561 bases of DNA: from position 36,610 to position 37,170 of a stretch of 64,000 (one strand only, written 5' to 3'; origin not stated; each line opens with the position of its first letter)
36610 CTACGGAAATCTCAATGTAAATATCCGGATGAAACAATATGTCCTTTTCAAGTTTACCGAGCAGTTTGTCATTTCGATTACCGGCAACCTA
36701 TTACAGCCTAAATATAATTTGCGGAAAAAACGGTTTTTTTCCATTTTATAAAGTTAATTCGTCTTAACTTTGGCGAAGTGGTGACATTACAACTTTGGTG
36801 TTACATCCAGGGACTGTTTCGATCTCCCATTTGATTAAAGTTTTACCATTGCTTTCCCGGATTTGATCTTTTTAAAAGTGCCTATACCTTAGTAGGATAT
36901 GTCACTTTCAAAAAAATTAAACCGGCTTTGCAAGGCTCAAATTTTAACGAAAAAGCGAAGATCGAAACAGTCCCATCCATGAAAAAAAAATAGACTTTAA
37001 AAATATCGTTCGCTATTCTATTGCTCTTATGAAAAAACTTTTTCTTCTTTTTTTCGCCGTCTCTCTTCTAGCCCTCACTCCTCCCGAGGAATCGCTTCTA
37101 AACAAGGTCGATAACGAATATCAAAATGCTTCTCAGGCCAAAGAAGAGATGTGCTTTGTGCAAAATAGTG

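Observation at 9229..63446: Dense family of about 165-bp imperfect-palindrome intergenic elements with 15-nt terminal inverted repeats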

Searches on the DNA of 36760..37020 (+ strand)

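Call 86: search_rna_families(source=window, start=36760, end=37020, threshold=evalue, max_evalue=1)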
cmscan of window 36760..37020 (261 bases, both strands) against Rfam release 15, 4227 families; matches with E-value up to 1: 8.
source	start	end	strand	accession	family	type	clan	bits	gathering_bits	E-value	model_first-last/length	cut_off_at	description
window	36802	36986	-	RF04097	MIR2630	Gene; miRNA;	-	31.4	144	0.0001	1-229/229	no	MIR2630 microRNA precursor family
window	36799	36987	+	RF04097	MIR2630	Gene; miRNA;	-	24.7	144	0.0045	1-229/229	no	MIR2630 microRNA precursor family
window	36814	36972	+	RF04127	MIR8007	Gene; miRNA;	-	24.3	195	0.0088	1-226/226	no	MIR8007 microRNA precursor family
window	36802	36984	+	RF04174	MIR4208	Gene; miRNA;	-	20.5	140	0.67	1-191/191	no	MIR4208 microRNA precursor family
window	36813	36971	-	RF04205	MIR2606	Gene; miRNA;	-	20.4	139.7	0.97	1-165/165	no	MIR2606 microRNA precursor family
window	36810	36974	-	RF04134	MIR7504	Gene; miRNA;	-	20.3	83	0.31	1-124/124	no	MIR7504 microRNA precursor family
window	36808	36976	-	RF04209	MIR7533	Gene; miRNA;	-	17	230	0.28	1-249/249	no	MIR7533 microRNA precursor family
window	36809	36976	+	RF04209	MIR7533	Gene; miRNA;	-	15.9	230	0.51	2-249/249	no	MIR7533 microRNA precursor family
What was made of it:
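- On Any Rfam RNA family: The best sub-threshold hit was a plant MIR hairpin at 31 bits against 144 required (call 86).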

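Call 87: search_dna_similar(query=window:36810-36974:+, collection=plasmids, mode=distant, max_evalue=0.001, max_rows=10)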
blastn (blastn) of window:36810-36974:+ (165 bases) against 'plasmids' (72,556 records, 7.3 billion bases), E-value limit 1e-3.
No match.

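Call 96: search_dna_similar(query=window:36810-36974:+, collection=ecoli_genomes, mode=distant, max_evalue=0.001, max_rows=5)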
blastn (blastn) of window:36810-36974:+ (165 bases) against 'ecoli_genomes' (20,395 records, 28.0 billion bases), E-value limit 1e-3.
No match.
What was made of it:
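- On ERIC / REP / other E. coli intergenic repeats: blastn in distant mode against 5,426 E. coli genomes gave no match (call 96).
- Closest known: ERIC/IRU elements of enterobacteria. Different: There is no sequence match to any of 5,426 complete E. coli genomes (call 96).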
